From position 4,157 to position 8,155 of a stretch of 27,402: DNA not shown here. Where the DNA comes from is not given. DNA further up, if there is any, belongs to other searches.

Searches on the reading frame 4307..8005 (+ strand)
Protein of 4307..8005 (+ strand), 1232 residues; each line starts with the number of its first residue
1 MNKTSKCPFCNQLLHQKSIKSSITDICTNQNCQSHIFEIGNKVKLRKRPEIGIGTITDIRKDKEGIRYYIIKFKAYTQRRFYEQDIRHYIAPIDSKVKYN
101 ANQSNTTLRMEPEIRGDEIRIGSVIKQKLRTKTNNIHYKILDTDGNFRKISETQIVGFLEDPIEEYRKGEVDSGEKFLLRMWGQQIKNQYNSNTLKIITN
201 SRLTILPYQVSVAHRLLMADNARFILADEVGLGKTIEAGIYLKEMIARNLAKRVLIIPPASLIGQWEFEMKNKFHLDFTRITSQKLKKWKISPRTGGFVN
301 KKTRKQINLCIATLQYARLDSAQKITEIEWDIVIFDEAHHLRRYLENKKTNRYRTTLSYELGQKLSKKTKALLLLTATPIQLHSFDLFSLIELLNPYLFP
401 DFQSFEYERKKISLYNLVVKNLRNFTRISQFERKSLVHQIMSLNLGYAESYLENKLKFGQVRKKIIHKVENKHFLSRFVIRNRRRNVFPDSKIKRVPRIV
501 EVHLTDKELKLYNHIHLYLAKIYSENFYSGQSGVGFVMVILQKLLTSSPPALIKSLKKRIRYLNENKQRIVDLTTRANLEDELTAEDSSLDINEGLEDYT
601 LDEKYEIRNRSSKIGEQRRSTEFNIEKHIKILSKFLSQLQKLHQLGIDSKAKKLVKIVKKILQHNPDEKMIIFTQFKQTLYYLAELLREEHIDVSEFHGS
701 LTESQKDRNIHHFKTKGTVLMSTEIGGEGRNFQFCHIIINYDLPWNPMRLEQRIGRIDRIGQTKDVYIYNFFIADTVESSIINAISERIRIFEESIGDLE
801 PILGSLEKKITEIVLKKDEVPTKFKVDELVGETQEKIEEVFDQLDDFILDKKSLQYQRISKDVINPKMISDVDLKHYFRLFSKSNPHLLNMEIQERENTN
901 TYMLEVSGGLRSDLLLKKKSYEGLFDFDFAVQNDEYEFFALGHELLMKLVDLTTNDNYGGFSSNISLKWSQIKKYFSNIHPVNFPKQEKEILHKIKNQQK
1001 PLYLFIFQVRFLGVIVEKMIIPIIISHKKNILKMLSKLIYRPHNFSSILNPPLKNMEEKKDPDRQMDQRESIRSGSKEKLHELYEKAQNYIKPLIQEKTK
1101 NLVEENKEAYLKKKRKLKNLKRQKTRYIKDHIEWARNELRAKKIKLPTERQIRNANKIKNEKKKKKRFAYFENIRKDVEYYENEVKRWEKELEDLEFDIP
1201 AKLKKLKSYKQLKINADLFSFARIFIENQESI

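Call 10: search_protein_families(library=pfam, proteins=[window:4307-8005:+], max_evalue=0.001)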
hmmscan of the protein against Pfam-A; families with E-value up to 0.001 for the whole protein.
window:4307-8005:+ (1232 aa): 5 families
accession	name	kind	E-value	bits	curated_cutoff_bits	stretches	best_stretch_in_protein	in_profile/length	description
PF00271.37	Helicase_C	-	5.6e-26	91.4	23.5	1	655-761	3-110/110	Helicase conserved C-terminal domain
PF00176.29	SNF2-rel_dom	-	1.4e-24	87.1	24.9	1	221-529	17-260/290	SNF2-related domain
PF04851.21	ResIII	-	6.7e-11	42.8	22.5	1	204-380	3-163/164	Type III restriction enzyme, res subunit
PF00270.35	DEAD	-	3e-07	30.8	26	1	207-380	2-161/167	DEAD/DEAH box helicase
PF12137.13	RapA_C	-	0.00033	20.2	26.8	1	766-964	2-197/360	RNA polymerase recycling family C-terminal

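Call 59: search_protein_families(library=ncbifam, proteins=[window:4307-8005:+], max_evalue=0.00001)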
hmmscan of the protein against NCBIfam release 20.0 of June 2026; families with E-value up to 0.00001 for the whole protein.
window:4307-8005:+ (1232 aa): 16 families
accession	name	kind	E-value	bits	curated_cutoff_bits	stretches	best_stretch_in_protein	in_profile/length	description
NF038317.1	DISARM_DrmD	equivalog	2.6e-94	317.4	610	1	193-848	96-704/1021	DISARM system SNF2-like helicase DrmD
NF003426.0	PRK04914.1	equivalog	2.4e-92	310.7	576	2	37-523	3-465/959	RNA polymerase-associated protein RapA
NF041062.1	DpdE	equivalog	1.1e-72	245.4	500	1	181-846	130-732/1048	protein DpdE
NF038318.1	DISARM_DrmD_b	equivalog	2.8e-60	204.4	950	2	178-406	3-217/868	DISARM system SNF2-like helicase DrmD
NF042964.1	phospholipD_antiphage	equivalog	2.2e-54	185.1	1100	2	218-395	246-426/895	phospholipase D-like domain-containing anti-phage protein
NF058637.1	helic_SCO1167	equivalog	7e-24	83.9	1200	2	650-806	764-920/932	SCO1167/SCO6262 family helicase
NF053675.1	pilus_reg_Snf2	equivalog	4e-20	71.5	1100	2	652-783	861-995/1029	pilus expression-regulating Snf2 family helicase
NF010337.0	PRK13766.1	equivalog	1.1e-16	60.1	610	1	626-819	324-524/781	Hef nuclease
NF008744.0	PRK11776.1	equivalog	2.9e-13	49.2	524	1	637-763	212-339/460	ATP-dependent RNA helicase DbpA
NF041790.1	anti-phage_ZorD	equivalog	3e-13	48.7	1500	1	649-769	905-1033/1035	type I Zorya anti-phage system protein ZorD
NF008394.0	PRK11192.1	equivalog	1.1e-10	40.9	507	1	647-762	228-343/441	ATP-dependent RNA helicase SrmB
NF053631.1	RNA_helic_CshA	equivalog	1.3e-10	40.8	646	1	626-765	197-336/434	degradosome RNA helicase CshA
NF053711.1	RNA_heli_RhlE1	exception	2.4e-10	39.8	750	1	648-829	225-405/434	RNA helicase RhlE1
NF053636.1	DDHlcsCsdAPsy1082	equivalog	6.6e-10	38.1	890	1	656-788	232-364/512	DEAD/DEAH box helicase CsdA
NF002340.1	PRK01297.1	equivalog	8.5e-09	34.7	564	1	655-763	237-346/372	ATP-dependent RNA helicase RhlB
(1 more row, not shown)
